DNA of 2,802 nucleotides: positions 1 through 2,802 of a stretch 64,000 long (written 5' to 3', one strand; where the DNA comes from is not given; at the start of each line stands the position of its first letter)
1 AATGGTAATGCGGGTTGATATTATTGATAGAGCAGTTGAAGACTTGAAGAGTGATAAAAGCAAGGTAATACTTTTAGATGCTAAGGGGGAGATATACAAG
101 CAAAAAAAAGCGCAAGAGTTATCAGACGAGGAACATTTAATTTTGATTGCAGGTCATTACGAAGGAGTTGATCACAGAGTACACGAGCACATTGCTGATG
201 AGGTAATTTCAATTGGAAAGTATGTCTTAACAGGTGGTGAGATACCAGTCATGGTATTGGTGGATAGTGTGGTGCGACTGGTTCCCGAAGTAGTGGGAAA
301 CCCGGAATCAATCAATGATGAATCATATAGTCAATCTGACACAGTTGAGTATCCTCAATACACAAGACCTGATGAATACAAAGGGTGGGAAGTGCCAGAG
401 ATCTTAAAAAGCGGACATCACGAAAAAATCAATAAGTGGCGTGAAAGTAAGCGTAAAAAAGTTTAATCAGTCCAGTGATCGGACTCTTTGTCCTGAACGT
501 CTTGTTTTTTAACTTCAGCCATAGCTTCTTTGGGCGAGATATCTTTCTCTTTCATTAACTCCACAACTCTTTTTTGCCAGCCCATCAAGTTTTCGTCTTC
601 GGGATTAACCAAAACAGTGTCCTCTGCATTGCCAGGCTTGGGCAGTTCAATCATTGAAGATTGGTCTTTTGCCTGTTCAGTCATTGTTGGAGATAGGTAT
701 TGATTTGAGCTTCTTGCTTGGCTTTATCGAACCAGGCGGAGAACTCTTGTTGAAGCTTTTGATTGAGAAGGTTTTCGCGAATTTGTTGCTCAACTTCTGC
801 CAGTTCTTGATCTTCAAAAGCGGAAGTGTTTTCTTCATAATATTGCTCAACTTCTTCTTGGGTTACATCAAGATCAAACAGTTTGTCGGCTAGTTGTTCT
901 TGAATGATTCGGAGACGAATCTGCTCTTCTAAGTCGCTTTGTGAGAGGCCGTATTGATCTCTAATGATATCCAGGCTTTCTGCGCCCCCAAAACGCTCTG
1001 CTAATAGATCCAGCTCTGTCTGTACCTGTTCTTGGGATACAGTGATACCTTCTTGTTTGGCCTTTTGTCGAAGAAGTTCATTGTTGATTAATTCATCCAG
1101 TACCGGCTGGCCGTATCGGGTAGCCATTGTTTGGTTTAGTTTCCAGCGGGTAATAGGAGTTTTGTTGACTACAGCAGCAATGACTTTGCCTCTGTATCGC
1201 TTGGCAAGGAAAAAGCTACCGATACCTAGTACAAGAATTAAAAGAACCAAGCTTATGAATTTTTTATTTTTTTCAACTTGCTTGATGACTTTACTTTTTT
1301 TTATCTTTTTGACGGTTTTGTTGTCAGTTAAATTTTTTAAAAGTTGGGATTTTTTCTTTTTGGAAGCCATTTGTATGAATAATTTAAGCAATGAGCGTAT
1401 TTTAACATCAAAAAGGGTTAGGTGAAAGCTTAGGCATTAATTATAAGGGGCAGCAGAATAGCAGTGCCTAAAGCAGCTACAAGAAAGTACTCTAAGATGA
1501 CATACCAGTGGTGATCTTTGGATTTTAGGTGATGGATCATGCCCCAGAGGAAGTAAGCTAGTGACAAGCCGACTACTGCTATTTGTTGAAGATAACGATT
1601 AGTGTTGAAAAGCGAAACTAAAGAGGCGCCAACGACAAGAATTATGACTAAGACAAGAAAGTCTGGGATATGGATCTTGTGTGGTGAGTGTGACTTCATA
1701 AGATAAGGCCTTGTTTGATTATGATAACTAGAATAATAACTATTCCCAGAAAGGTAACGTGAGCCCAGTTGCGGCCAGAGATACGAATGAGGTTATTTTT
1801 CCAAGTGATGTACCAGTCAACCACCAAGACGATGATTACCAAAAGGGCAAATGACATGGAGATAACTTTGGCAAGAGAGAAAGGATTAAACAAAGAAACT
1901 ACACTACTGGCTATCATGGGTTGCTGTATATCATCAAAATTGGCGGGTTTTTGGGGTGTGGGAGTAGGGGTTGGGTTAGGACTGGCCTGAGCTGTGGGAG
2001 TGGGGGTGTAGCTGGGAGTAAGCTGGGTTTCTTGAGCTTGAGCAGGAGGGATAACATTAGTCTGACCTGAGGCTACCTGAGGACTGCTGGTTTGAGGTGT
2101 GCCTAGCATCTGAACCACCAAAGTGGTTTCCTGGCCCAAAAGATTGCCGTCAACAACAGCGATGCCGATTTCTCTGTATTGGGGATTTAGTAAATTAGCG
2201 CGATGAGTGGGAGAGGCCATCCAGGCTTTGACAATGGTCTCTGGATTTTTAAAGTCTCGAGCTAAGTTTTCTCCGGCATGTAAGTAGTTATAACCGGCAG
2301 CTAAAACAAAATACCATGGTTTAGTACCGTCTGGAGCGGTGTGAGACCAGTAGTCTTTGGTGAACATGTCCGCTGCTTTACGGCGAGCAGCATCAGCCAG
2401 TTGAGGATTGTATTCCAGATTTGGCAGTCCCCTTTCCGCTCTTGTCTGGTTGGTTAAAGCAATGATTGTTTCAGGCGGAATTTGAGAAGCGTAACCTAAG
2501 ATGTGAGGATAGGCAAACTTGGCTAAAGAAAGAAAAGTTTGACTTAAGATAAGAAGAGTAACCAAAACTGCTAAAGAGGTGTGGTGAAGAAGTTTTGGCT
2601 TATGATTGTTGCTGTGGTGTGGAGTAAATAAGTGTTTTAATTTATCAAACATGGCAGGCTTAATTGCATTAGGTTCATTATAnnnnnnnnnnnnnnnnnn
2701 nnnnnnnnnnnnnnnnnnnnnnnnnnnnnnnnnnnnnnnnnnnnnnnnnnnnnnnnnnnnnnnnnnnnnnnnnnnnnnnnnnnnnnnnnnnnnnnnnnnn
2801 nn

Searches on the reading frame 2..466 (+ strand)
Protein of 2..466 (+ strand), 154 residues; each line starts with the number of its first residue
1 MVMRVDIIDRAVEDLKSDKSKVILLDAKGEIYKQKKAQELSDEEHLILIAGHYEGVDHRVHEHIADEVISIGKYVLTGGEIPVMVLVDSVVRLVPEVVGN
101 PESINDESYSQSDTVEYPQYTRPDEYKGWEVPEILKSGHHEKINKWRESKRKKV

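Call 11: search_protein_families(library=pfam, proteins=[window:2-466:+], max_evalue=0.01)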
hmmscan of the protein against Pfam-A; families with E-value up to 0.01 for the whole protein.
window:2-466:+ (154 aa): 1 family
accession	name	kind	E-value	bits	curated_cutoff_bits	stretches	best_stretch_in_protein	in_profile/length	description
PF01746.26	tRNA_m1G_MT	-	2.2e-43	148.7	27.3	1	1-152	39-187/195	tRNA (Guanine-1)-methyltransferase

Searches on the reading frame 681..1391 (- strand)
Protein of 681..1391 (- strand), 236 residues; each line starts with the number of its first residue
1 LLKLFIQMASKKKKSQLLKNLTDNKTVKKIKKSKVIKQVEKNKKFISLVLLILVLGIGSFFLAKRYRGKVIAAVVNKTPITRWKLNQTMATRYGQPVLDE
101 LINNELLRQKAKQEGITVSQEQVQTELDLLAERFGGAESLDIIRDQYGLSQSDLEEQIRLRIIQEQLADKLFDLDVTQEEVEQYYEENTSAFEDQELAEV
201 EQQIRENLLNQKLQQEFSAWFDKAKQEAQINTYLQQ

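Call 11: search_protein_families(library=pfam, proteins=[window:681-1391:-], max_evalue=0.01)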
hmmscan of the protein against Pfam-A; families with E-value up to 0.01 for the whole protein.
window:681-1391:- (236 aa): 3 families
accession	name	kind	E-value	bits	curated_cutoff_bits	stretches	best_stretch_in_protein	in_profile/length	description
PF13624.11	SurA_N_3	-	5.1e-09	36.6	27.2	1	95-167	85-161/162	SurA-like N-terminal domain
PF13623.11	SurA_N_2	-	1.3e-05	25.5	28.5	1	90-127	82-119/145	SurA-like N-terminal domain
PF09312.16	SurA_N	-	0.00031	21.3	30.8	1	96-166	45-116/118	SurA N-terminal domain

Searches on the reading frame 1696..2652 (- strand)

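Call 11: search_protein_families(library=pfam, proteins=[window:1696-2652:-], max_evalue=0.01)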
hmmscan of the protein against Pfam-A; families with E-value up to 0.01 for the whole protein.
window:1696-2652:- (318 aa): 1 family
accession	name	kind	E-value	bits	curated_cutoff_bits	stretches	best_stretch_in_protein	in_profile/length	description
PF00188.32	CAP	-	4.9e-23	82.7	21.1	1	65-170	2-106/117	Cysteine-rich secretory protein family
